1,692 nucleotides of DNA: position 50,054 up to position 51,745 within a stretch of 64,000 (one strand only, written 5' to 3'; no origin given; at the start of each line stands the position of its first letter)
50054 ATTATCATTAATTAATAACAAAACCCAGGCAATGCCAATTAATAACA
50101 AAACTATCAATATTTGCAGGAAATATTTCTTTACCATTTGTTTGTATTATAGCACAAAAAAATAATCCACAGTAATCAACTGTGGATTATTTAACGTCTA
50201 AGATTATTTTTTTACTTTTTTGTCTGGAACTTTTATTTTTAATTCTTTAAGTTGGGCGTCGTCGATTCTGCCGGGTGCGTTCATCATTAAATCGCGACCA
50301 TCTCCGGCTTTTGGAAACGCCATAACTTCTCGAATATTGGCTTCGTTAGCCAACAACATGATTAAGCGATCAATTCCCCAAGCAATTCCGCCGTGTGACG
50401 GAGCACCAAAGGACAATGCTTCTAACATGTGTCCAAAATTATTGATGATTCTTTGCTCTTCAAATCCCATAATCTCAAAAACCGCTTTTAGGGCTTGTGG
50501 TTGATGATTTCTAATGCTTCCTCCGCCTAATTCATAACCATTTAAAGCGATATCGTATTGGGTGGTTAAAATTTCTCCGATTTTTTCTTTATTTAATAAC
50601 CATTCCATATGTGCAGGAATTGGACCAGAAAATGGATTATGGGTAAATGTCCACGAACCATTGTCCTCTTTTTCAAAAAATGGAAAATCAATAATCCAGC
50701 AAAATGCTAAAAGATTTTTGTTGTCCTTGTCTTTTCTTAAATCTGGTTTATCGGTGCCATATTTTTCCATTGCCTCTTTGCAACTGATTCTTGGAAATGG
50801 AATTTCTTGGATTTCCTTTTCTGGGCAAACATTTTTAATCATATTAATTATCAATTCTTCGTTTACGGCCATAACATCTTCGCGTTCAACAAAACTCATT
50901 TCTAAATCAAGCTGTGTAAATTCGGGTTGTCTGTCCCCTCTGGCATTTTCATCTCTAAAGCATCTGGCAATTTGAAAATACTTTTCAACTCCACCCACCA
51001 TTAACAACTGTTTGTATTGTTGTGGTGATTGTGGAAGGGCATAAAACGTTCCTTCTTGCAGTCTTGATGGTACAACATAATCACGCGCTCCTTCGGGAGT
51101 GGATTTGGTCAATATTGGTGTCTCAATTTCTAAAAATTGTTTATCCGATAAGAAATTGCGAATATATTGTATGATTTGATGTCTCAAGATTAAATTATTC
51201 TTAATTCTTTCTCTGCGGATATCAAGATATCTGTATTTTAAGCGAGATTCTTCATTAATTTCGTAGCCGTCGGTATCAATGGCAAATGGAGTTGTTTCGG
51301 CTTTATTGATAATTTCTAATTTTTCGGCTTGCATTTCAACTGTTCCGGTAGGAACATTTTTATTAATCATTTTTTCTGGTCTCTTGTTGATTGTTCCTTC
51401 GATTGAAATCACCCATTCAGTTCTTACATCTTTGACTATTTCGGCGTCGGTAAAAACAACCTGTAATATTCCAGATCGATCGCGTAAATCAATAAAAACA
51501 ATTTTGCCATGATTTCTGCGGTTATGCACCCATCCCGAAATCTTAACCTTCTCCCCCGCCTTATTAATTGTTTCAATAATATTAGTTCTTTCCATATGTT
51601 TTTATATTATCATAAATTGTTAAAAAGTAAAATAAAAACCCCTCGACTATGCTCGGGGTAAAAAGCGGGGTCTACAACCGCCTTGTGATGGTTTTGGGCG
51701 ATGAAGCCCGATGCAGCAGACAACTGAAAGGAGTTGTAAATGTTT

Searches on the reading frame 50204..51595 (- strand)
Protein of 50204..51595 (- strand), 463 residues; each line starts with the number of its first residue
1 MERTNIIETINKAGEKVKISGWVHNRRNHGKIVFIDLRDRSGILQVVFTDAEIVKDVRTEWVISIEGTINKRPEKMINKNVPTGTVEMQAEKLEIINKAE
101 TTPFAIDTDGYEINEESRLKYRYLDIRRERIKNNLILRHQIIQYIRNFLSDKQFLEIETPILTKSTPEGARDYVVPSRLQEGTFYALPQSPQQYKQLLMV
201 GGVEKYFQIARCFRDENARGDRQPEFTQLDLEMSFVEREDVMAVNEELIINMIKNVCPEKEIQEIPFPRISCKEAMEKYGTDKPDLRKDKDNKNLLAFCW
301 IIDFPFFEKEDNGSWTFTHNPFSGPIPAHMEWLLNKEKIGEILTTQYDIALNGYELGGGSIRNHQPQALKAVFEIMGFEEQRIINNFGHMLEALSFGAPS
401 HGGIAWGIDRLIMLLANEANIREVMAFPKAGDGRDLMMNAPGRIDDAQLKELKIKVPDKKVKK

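Call 11: find_related_loci(query=window:50204-51595:-, collection=genome_contigs, flank=3000)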
Query window:50204-51595:- (463 aa) in genome_contigs; peptide patterns used: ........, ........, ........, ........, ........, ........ (x = any residue, [..] = any of these).
600 stretches matched a pattern (row limit reached: there are more); 594 encode a relative of the query (tblastn E <= 1e-3); the best 80 are kept; 80 distinct loci.
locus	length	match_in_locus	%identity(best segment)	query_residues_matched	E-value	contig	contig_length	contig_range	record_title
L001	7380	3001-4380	69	1-456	0e+0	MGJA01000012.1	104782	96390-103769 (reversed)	MAG: Candidatus Yanofskybacteria bacterium RIFCSPHIGHO2_01_FULL_41_21 rifcsphigho2_01_scaffold_511, whole genome shotgun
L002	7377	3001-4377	66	3-460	0e+0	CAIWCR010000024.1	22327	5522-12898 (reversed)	MAG: uncultured Parcubacteria group bacterium isolate AlinenLipids_bin-8440 genome assembly, contig: bin-8440:24/47, who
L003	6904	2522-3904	66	1-456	0e+0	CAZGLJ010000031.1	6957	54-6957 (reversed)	MAG TPA_asm: uncultured Candidatus Saccharibacteria bacterium isolate SRP050083_co1_295 genome assembly, contig: NODE_59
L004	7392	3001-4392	63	1-459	0e+0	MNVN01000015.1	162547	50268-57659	MAG: Candidatus Nomurabacteria bacterium CG1_02_43_90 cg1_0.2_scaffold_18_c, whole genome shotgun sequence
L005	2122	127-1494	64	13-456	0e+0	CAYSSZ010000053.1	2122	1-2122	MAG TPA_asm: uncultured Candidatus Saccharibacteria bacterium isolate SRP192927_co6_844 genome assembly, contig: NODE_16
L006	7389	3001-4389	65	1-455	0e+0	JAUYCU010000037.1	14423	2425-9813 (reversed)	MAG: bacterium isolate C20_maxbin.098 C20_k141_214200, whole genome shotgun sequence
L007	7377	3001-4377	64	2-456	0e+0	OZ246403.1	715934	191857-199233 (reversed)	MAG: uncultured Candidatus Saccharibacteria bacterium isolate SRP287051_co2_1 genome assembly, chromosome: 1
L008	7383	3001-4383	62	1-456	0e+0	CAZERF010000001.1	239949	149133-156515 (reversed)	MAG TPA_asm: uncultured Candidatus Saccharibacteria bacterium isolate binchicken_co245_337 genome assembly, contig: NODE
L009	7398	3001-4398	62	1-463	0e+0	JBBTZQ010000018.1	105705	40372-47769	MAG: Patescibacteria group bacterium isolate H41-bin181_1 H41_bin181_1_000000000018, whole genome shotgun sequence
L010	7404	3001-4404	62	1-456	0e+0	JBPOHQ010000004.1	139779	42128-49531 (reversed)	MAG: Candidatus Nomurabacteria bacterium isolate MAG_121 c_000000368230, whole genome shotgun sequence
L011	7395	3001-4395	62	1-456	0e+0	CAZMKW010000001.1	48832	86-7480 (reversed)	MAG TPA_asm: uncultured Candidatus Saccharibacteria bacterium isolate SRP178699_co1_461 genome assembly, contig: NODE_63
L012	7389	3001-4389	62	2-459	0e+0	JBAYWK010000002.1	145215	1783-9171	MAG: Candidatus Paceibacterota bacterium isolate SO_2016_LW3_81 scaffold00158_LW162_2016, whole genome shotgun sequence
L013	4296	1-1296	64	29-454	0e+0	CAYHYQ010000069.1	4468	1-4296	MAG TPA_asm: uncultured Candidatus Saccharibacteria bacterium isolate ERP119705_co17_36 genome assembly, contig: NODE_37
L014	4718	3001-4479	59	1-462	0e+0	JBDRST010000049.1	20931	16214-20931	MAG: bacterium isolate MEGAHIT-group-3.28 k141_494974, whole genome shotgun sequence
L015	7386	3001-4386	60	1-457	0e+0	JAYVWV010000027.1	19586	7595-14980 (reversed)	MAG: Candidatus Moraniibacteriota bacterium isolate GL82_UP_metabat_7 GL82_UP_metabat_7_26, whole genome shotgun sequenc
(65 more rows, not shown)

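Call 13: find_homologous_proteins(query=window:50204-51595:-, max_evalue=1e-100)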
Query window:50204-51595:- (463 aa): 7995 proteins with E <= 1e-100 among 8000 candidates; the best 120 are listed.
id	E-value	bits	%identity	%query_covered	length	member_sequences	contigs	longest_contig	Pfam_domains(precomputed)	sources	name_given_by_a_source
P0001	1.4e-234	797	73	98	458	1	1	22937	PF01336.32,PF00152.26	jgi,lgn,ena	-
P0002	1.4e-232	790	75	100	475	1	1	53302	PF01336.32,PF00152.26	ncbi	ncbi:MAG: aspartate--tRNA ligase [Patescibacteria group bacterium]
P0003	3.7e-227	772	70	99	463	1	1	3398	PF01336.32,PF00152.26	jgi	jgi:aspartyl-tRNA synthetase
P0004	5.6e-223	758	69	98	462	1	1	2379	PF01336.32,PF00152.26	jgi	jgi:aspartyl-tRNA synthetase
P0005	5.8e-223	758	73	98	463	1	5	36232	PF01336.32,PF00152.26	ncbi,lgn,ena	-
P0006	7.3e-223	758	70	98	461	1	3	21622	PF01336.32,PF00152.26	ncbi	-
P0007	1.7e-222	757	72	98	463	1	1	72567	PF01336.32,PF00152.26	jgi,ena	-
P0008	8.7e-222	754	72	100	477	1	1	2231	PF01336.32,PF00152.26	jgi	jgi:aspartyl-tRNA synthetase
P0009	2.7e-220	750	71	100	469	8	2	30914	PF01336.32,PF00152.26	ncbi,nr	ncbi:MAG: aspartate--tRNA ligase [Candidatus Portnoybacteria bacterium]|nr:aspartate--tRNA ligase [C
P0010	4.5e-220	749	68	98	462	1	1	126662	PF01336.32,PF00152.26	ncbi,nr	ncbi:MAG: aspartate--tRNA ligase [Candidatus Yanofskybacteria bacterium]|nr:aspartate--tRNA ligase [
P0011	2.3e-219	747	68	98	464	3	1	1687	PF01336.32,PF00152.26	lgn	-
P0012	2.7e-219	746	68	98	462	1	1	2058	PF01336.32,PF00152.26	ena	-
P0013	8.3e-219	745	69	98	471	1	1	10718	PF01336.32,PF00152.26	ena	-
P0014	1.2e-218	744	69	98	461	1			PF01336.32,PF00152.26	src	-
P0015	1.2e-218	744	69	98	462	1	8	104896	PF01336.32,PF00152.26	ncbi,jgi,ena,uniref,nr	ncbi:MAG: hypothetical protein A2735_02235 [Candidatus Yanofskybacteria bacterium RIFCSPHIGHO2_01_FU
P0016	1.4e-218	744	67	98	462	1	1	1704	PF01336.32,PF00152.26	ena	-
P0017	2.0e-218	743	68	98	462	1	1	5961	PF01336.32,PF00152.26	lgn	-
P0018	4.1e-218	742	69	98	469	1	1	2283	PF01336.32,PF00152.26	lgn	-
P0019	1.4e-217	741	68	99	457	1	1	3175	PF01336.32,PF00152.26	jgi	-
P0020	1.7e-217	740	69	98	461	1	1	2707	PF01336.32,PF00152.26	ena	-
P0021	2.6e-217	740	68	98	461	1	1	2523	PF01336.32,PF00152.26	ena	-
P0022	4.4e-217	739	68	98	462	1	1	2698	PF01336.32,PF00152.26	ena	-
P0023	8.6e-217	738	69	98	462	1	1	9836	PF01336.32,PF00152.26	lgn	-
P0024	9.6e-217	738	68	98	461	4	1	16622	PF01336.32,PF00152.26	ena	-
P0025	1.9e-216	737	68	98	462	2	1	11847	PF01336.32,PF00152.26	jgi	jgi:aspartyl-tRNA synthetase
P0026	2.1e-216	737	68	98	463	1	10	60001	PF01336.32,PF00152.26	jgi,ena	-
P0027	2.2e-216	737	66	98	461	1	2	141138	PF01336.32,PF00152.26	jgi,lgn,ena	-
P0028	2.4e-216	737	68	98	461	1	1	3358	PF01336.32,PF00152.26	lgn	-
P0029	2.5e-216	737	68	98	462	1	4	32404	PF01336.32,PF00152.26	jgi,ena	-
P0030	2.5e-216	736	67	100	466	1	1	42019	PF01336.32,PF00152.26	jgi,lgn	jgi:aspartyl-tRNA synthetase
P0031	2.9e-216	736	69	98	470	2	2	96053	PF01336.32,PF00152.26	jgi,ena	-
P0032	3.1e-216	736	68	98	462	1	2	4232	PF01336.32,PF00152.26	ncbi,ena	-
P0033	3.2e-216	736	67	98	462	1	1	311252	PF01336.32,PF00152.26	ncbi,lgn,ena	-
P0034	3.2e-216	736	67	98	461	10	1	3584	PF01336.32,PF00152.26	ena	-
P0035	3.3e-216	736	69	98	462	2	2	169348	PF01336.32,PF00152.26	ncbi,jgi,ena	jgi:aspartyl-tRNA synthetase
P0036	3.9e-216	736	68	98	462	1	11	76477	PF01336.32,PF00152.26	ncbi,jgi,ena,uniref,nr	ncbi:MAG: hypothetical protein A2746_01225 [Candidatus Yanofskybacteria bacterium RIFCSPHIGHO2_01_FU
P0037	5.0e-216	735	68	98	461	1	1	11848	PF01336.32,PF00152.26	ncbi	-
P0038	5.4e-216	735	68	98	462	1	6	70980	PF01336.32,PF00152.26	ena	-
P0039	6.2e-216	735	67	98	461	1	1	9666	PF01336.32,PF00152.26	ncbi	-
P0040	6.8e-216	735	68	98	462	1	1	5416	PF01336.32,PF00152.26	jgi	-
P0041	7.9e-216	735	68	100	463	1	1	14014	PF01336.32,PF00152.26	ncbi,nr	ncbi:MAG: aspartate--tRNA ligase [Candidatus Pacebacteria bacterium]|nr:aspartate--tRNA ligase [Cand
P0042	9.3e-216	735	67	98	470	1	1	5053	PF01336.32,PF00152.26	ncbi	-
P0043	1.1e-215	734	67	98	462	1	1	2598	PF01336.32,PF00152.26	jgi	-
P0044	1.2e-215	734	68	100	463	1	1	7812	PF01336.32,PF00152.26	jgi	jgi:aspartyl-tRNA synthetase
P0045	1.5e-215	734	66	98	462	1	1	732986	PF01336.32,PF00152.26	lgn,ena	-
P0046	1.6e-215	734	67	98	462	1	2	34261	PF01336.32,PF00152.26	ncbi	ncbi:MAG: aspartate--tRNA ligase [Candidatus Paceibacterota bacterium]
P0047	1.6e-215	734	68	98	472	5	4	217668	PF01336.32,PF00152.26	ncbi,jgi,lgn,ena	-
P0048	1.7e-215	734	67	98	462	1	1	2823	PF01336.32,PF00152.26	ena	-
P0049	1.8e-215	734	68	99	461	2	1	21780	PF01336.32,PF00152.26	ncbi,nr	ncbi:MAG TPA: aspartate--tRNA ligase [Candidatus Paceibacterota bacterium]|nr:aspartate--tRNA ligase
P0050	2.1e-215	733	67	99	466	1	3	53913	PF01336.32,PF00152.26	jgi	jgi:aspartyl-tRNA synthetase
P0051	2.2e-215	733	67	100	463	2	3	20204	PF01336.32,PF00152.26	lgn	-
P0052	2.5e-215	733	70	99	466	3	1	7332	PF01336.32,PF00152.26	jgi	jgi:aspartyl-tRNA synthetase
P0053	2.6e-215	733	67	98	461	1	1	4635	PF01336.32,PF00152.26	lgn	-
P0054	2.7e-215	733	67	98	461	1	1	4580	PF01336.32,PF00152.26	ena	-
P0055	2.7e-215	733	68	98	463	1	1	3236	PF01336.32,PF00152.26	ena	-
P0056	2.8e-215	733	68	100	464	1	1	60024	PF01336.32,PF00152.26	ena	-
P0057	3.0e-215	733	68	99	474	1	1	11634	PF01336.32,PF00152.26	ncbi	-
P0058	3.0e-215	733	67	98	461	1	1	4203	PF01336.32,PF00152.26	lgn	-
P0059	3.3e-215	733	67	98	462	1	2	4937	PF01336.32,PF00152.26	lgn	-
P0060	4.3e-215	732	69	95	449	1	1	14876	PF01336.32,PF00152.26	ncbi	-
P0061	5.3e-215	732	68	98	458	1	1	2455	PF01336.32,PF00152.26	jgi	jgi:aspartyl-tRNA synthetase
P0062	6.1e-215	732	68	98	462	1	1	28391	PF01336.32,PF00152.26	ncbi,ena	-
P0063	6.2e-215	732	67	98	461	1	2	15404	PF01336.32,PF00152.26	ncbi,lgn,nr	ncbi:MAG: aspartate--tRNA ligase [Candidatus Parcubacteria bacterium]|nr:aspartate--tRNA ligase [Can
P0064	7.1e-215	732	67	98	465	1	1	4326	PF01336.32,PF00152.26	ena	-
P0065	7.4e-215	732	67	99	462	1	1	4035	PF01336.32,PF00152.26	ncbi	-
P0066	8.4e-215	731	68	98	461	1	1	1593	PF01336.32,PF00152.26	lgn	-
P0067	9.1e-215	731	67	98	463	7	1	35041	PF01336.32,PF00152.26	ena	-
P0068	1.1e-214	731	68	98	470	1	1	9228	PF01336.32,PF00152.26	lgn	-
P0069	1.2e-214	731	68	98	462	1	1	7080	PF01336.32,PF00152.26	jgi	jgi:aspartyl-tRNA synthetase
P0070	1.2e-214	731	67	98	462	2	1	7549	PF01336.32,PF00152.26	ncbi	-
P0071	1.4e-214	731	68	98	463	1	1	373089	PF01336.32,PF00152.26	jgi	-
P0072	1.5e-214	731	67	98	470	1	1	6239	PF01336.32,PF00152.26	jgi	jgi:aspartyl-tRNA synthetase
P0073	1.6e-214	731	67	99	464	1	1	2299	PF01336.32,PF00152.26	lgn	-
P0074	1.6e-214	731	67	98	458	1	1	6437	PF01336.32,PF00152.26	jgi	jgi:aspartyl-tRNA synthetase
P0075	1.6e-214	731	68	100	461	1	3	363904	PF01336.32,PF00152.26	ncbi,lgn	-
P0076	1.6e-214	731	66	98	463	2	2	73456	PF01336.32,PF00152.26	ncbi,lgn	-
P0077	1.7e-214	730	67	98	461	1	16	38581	PF01336.32,PF00152.26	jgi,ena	-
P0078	1.9e-214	730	66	98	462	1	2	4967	PF01336.32,PF00152.26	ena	-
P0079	1.9e-214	730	66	98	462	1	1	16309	PF01336.32,PF00152.26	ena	-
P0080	2.2e-214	730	67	99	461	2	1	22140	PF01336.32,PF00152.26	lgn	-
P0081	2.3e-214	730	66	99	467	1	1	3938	PF01336.32,PF00152.26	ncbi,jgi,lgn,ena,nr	ncbi:MAG TPA: aspartate--tRNA ligase [Verrucomicrobiae bacterium]|nr:aspartate--tRNA ligase [Verruco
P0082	2.3e-214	730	68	98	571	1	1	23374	PF01336.32,PF00152.26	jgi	-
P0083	2.7e-214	730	66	99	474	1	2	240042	PF01336.32,PF00152.26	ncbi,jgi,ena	-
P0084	2.8e-214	730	69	98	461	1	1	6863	PF01336.32,PF00152.26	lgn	-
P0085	3.2e-214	730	66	98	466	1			PF01336.32,PF00152.26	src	-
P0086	3.4e-214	729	68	98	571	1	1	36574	PF01336.32,PF00152.26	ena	-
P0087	3.5e-214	729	67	100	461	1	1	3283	PF01336.32,PF00152.26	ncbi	-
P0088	3.7e-214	729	68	97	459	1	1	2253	PF01336.32,PF00152.26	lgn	-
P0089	4.0e-214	729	66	100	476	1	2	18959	PF01336.32,PF00152.26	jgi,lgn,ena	jgi:aspartyl-tRNA synthetase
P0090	4.1e-214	729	68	99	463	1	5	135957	PF01336.32,PF00152.26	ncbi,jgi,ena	jgi:aspartyl-tRNA synthetase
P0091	4.1e-214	729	67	99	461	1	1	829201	PF01336.32,PF00152.26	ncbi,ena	-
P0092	4.5e-214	729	68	100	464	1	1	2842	PF01336.32,PF00152.26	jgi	jgi:aspartyl-tRNA synthetase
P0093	5.5e-214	729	67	98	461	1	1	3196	PF01336.32,PF00152.26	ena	-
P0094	6.1e-214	729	67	98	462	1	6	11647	PF01336.32,PF00152.26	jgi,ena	-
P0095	6.3e-214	729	68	99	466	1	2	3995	PF01336.32,PF00152.26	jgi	jgi:aspartyl-tRNA synthetase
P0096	6.4e-214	729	69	99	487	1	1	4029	PF01336.32,PF00152.26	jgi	jgi:aspartyl-tRNA synthetase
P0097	6.4e-214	729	67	98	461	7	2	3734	PF01336.32,PF00152.26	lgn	-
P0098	6.5e-214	729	68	98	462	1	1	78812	PF01336.32,PF00152.26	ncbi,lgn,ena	-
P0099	6.7e-214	728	66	98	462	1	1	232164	PF01336.32,PF00152.26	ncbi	-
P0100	6.8e-214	728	67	99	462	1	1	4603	PF01336.32,PF00152.26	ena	-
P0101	6.8e-214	728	67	98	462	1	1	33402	PF01336.32,PF00152.26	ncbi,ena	-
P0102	7.2e-214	728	66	100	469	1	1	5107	PF01336.32,PF00152.26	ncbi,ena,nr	ncbi:MAG TPA: aspartate--tRNA ligase [Candidatus Binatia bacterium]|nr:aspartate--tRNA ligase [Candi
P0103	8.1e-214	728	66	98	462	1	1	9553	PF01336.32,PF00152.26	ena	-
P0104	9.0e-214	728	68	98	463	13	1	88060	PF01336.32,PF00152.26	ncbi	-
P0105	9.5e-214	728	68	99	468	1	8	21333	PF01336.32,PF00152.26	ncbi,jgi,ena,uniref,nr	ncbi:MAG: hypothetical protein A2750_00455 [Candidatus Yanofskybacteria bacterium RIFCSPHIGHO2_01_FU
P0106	1.1e-213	728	66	98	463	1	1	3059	PF01336.32,PF00152.26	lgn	-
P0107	1.1e-213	728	67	99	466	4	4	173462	PF01336.32,PF00152.26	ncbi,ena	-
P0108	1.1e-213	728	65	100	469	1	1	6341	PF01336.32,PF00152.26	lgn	-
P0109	1.1e-213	728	67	98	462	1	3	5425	PF01336.32,PF00152.26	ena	-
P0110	1.1e-213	728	66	98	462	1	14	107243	PF01336.32,PF00152.26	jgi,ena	-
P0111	1.2e-213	728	68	98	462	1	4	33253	PF01336.32,PF00152.26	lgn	-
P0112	1.4e-213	727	66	98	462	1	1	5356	PF01336.32,PF00152.26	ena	-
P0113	1.7e-213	727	67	98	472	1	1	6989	PF01336.32,PF00152.26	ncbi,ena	-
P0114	1.7e-213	727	67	98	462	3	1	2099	PF01336.32,PF00152.26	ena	-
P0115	1.7e-213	727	67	98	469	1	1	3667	PF01336.32,PF00152.26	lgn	-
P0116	1.8e-213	727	66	99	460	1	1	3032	PF01336.32,PF00152.26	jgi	jgi:aspartyl-tRNA synthetase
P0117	1.9e-213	727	68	98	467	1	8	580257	PF01336.32,PF00152.26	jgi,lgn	jgi:aspartyl-tRNA synthetase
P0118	2.0e-213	727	67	98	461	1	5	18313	PF01336.32,PF00152.26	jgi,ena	-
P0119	2.2e-213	727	66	100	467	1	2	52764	PF01336.32,PF00152.26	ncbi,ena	-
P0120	2.2e-213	727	67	98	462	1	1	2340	PF01336.32,PF00152.26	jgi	-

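Call 17: find_encoding_contigs(protein=P0002, flank=4000, max_places=3)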
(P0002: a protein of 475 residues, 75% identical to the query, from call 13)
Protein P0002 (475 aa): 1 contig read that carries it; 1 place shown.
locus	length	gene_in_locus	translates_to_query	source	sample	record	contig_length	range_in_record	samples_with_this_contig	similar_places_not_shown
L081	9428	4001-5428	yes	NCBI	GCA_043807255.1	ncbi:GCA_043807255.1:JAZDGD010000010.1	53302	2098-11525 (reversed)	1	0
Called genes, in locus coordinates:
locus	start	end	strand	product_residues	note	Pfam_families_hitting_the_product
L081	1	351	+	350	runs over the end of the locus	PF06277:EutA (faint), PF06723:MreB_Mbl, PF00022:Actin (faint), PF00012:HSP70, PF11104:PilM_2 (faint), PF14450:FtsA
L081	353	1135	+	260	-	PF04085:MreC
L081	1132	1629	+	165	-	PF04093:MreD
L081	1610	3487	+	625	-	PF03717:PBP_dimer, PF00905:Transpeptidase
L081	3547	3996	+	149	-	PF03449:GreA_GreB_N, PF01272:GreA_GreB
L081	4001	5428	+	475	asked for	PF01336:tRNA_anti-codon, PF00152:tRNA-synt_2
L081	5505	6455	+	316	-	PF00768:Peptidase_S11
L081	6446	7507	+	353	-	PF00953:Glycos_transf_4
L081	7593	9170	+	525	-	PF07969:Amidohydro_3, PF01979:Amidohydro_1 (faint), PF07969:Amidohydro_3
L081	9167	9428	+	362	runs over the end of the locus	PF01098:FTSW_RODA_SPOVE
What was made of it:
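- No recombinase lies among the neighbouring genes: mreBCD, PBP2, greA, aspS, an S11 peptidase and a family-4 glycosyltransferase (call 17).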

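Call 18: find_encoding_contigs(protein=P0001, flank=4000, max_places=3)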
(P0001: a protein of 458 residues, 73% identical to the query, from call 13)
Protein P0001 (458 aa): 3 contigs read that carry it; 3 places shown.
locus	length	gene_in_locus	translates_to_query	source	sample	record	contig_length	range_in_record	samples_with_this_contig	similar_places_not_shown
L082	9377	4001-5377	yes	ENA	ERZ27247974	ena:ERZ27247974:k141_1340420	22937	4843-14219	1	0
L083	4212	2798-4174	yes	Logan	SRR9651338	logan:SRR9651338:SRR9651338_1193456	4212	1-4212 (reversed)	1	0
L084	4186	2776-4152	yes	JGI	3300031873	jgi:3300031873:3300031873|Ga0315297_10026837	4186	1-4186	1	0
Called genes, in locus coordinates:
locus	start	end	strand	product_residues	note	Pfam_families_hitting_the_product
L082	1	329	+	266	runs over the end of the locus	PF04085:MreC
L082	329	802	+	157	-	-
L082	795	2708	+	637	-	PF03717:PBP_dimer, PF00905:Transpeptidase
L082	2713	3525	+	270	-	PF00763:THF_DHG_CYH, PF02882:THF_DHG_CYH_C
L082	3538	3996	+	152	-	PF03449:GreA_GreB_N, PF01272:GreA_GreB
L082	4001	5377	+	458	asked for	PF01336:tRNA_anti-codon, PF00152:tRNA-synt_2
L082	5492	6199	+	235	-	PF02616:SMC_ScpA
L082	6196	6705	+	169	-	PF04079:SMC_ScpB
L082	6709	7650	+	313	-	PF00768:Peptidase_S11, PF13354:Beta-lactamase2 (weak)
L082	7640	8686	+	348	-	PF00953:Glycos_transf_4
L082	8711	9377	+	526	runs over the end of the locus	PF07969:Amidohydro_3, PF01979:Amidohydro_1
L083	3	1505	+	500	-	?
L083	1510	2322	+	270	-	PF00763:THF_DHG_CYH, PF02882:THF_DHG_CYH_C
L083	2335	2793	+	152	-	PF03449:GreA_GreB_N, PF01272:GreA_GreB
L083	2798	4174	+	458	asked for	PF01336:tRNA_anti-codon, PF00152:tRNA-synt_2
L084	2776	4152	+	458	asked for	PF01336:tRNA_anti-codon, PF00152:tRNA-synt_2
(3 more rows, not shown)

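Call 94: search_protein_families(library=pfam, proteins=[L091:2098-2232:+], max_evalue=0.1)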
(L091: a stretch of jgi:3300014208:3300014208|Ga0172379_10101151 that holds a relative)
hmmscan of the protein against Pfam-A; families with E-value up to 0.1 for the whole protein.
L091:2098-2232:+ (45 aa): 0 families
